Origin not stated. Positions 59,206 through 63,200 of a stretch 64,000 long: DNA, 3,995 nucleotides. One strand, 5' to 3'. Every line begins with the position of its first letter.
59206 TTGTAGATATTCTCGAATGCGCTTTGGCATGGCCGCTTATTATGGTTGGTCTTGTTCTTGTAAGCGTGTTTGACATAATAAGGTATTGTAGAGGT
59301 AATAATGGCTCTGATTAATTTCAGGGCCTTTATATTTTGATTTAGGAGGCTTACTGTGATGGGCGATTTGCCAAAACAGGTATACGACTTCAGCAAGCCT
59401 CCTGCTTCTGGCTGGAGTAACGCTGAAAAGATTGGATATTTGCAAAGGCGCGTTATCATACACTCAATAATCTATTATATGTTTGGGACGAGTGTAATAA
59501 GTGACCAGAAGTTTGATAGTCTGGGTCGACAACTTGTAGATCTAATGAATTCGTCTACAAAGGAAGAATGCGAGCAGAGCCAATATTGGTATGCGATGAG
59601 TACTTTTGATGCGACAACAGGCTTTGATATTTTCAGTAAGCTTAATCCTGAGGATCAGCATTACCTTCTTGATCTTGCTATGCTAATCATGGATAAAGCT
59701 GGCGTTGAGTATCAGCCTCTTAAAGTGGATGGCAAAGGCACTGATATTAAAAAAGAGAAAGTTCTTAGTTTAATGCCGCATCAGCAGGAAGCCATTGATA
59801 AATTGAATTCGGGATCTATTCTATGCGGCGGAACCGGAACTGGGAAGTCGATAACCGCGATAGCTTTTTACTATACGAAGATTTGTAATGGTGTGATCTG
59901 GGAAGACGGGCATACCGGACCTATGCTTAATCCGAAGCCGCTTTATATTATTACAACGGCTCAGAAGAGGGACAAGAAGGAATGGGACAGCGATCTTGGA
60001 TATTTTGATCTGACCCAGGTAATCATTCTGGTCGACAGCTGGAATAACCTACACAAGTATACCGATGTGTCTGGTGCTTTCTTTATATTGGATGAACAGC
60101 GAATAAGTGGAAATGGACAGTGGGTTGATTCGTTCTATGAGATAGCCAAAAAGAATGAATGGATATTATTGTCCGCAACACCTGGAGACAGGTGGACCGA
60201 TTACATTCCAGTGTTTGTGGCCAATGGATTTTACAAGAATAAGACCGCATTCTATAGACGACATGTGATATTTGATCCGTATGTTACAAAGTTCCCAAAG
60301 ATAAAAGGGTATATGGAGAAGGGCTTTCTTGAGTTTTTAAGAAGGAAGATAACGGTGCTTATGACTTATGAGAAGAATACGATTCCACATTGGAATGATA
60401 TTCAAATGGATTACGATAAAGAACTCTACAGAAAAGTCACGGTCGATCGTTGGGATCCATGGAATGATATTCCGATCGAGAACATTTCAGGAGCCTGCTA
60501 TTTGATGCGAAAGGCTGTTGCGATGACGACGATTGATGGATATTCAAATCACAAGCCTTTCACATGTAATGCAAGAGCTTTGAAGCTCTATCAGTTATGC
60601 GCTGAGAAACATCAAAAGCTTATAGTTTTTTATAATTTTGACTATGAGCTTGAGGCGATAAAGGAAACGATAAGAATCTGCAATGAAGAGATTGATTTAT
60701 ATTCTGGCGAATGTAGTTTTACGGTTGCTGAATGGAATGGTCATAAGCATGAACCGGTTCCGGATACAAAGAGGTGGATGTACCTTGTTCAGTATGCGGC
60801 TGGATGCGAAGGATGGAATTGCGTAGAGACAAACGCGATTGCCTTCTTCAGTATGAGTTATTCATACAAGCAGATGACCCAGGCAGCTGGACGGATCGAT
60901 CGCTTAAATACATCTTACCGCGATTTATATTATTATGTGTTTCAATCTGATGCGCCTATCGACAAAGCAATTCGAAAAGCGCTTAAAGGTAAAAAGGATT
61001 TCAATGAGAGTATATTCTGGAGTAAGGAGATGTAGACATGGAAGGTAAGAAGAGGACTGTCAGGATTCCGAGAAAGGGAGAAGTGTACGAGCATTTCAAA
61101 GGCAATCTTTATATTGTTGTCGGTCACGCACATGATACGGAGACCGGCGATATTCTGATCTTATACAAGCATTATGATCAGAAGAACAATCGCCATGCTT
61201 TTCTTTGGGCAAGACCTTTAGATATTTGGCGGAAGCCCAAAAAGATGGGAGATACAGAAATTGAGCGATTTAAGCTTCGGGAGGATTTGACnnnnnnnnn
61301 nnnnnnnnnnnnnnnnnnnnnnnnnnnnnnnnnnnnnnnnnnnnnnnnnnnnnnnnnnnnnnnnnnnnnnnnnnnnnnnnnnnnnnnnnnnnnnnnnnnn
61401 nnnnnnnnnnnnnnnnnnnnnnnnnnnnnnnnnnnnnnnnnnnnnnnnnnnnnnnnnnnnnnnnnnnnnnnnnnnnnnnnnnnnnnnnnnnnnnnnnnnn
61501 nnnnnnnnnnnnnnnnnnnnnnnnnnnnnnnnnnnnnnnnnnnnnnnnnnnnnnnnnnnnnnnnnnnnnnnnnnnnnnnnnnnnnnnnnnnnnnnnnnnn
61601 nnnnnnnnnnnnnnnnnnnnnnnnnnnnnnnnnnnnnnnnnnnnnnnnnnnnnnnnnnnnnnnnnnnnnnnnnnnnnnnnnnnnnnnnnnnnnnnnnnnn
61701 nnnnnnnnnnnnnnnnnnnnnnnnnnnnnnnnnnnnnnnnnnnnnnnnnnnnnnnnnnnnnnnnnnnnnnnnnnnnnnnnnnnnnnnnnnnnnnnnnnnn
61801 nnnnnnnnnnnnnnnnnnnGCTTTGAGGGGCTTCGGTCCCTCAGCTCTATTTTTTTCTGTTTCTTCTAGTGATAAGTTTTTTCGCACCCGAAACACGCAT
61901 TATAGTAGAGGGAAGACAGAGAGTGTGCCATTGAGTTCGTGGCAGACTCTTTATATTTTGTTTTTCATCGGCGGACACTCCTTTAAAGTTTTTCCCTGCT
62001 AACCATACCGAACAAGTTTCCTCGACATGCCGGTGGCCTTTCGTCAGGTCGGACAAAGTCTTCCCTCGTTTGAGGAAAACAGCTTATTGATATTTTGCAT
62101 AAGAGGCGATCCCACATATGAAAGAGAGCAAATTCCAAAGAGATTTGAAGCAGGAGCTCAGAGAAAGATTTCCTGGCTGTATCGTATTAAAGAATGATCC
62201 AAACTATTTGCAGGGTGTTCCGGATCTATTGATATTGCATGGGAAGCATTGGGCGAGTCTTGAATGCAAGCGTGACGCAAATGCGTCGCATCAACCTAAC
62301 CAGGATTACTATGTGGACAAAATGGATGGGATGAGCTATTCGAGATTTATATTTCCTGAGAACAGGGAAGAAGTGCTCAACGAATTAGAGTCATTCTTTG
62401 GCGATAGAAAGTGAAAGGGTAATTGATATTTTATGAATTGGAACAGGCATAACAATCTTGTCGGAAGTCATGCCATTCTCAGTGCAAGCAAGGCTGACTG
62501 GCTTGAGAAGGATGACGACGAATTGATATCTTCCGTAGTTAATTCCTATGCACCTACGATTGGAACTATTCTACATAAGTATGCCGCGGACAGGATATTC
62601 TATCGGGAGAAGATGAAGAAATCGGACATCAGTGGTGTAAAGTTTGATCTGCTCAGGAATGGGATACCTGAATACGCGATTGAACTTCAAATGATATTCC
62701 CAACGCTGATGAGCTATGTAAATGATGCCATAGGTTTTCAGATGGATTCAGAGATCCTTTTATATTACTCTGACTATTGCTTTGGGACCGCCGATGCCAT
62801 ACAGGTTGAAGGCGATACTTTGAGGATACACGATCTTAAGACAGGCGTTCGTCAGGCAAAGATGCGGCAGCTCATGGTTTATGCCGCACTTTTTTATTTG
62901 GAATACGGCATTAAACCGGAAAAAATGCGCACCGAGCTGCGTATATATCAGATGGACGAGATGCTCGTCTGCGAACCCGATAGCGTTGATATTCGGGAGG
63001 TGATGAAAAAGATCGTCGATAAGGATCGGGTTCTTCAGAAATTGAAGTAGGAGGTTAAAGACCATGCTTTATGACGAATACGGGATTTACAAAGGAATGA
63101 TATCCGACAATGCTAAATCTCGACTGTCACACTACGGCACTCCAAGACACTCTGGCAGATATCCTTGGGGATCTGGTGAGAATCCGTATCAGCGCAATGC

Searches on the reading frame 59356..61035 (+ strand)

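Call 7: search_protein_families(library=pfam, proteins=[window:59356-61035:+], max_evalue=0.01)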
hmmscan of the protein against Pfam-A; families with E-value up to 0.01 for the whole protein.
window:59356-61035:+ (559 aa): 3 families
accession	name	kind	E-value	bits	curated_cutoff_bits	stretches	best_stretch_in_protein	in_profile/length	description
PF22745.1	Nlig-Ia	-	9.9e-15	55.4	27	1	23-92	3-72/92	DNA ligase-like, N-terminal NAD+-binding domain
PF00271.37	Helicase_C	-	0.00035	21.2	23.5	1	411-517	6-109/110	Helicase conserved C-terminal domain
PF00270.35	DEAD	-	0.00079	19.6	26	0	141-178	2-40/167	DEAD/DEAH box helicase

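Call 8: search_protein_families(library=phrogs, proteins=[window:59356-61035:+], max_evalue=0.01)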
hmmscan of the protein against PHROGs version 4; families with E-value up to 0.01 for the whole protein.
window:59356-61035:+ (559 aa): 4 families
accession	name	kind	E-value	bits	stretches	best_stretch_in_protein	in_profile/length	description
phrog_62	-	DNA, RNA and nucleotide metabolism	7.6e-48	163.9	1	127-554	685-1133/1881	DNA helicase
phrog_6466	-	DNA, RNA and nucleotide metabolism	1.8e-16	61.3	1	22-92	9-78/104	DNA ligase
phrog_16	-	DNA, RNA and nucleotide metabolism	8.3e-05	21.9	1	124-520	258-589/986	DNA helicase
phrog_31323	-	unknown function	0.0017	19.6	1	26-61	6-41/128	-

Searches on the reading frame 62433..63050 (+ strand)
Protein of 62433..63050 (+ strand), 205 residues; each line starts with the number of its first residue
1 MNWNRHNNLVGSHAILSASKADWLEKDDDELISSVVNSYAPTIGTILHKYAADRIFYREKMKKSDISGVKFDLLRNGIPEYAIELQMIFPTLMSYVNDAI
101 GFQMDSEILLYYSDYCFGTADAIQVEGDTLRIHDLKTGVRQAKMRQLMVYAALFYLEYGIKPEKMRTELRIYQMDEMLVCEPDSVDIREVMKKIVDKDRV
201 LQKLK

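Call 7: search_protein_families(library=pfam, proteins=[window:62433-63050:+], max_evalue=0.01)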
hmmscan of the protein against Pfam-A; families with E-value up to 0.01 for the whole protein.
window:62433-63050:+ (205 aa): 1 family
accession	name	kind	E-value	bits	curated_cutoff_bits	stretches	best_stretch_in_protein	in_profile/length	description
PF10926.14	DUF2800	-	5.5e-06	26.2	21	1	43-173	35-179/368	Protein of unknown function (DUF2800)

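Call 8: search_protein_families(library=phrogs, proteins=[window:62433-63050:+], max_evalue=0.01)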
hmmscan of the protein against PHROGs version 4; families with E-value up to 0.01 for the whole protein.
window:62433-63050:+ (205 aa): 4 families
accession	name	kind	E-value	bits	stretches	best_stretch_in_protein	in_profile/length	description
phrog_3953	-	DNA, RNA and nucleotide metabolism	1.3e-57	195.6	1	1-203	1-179/186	exonuclease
phrog_69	-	DNA, RNA and nucleotide metabolism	2.7e-11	44.2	1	108-174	201-266/501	exonuclease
phrog_298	-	DNA, RNA and nucleotide metabolism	2.9e-07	31.1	1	40-167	105-224/293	exonuclease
phrog_19546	-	unknown function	0.00053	21.5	0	56-75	13-32/113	-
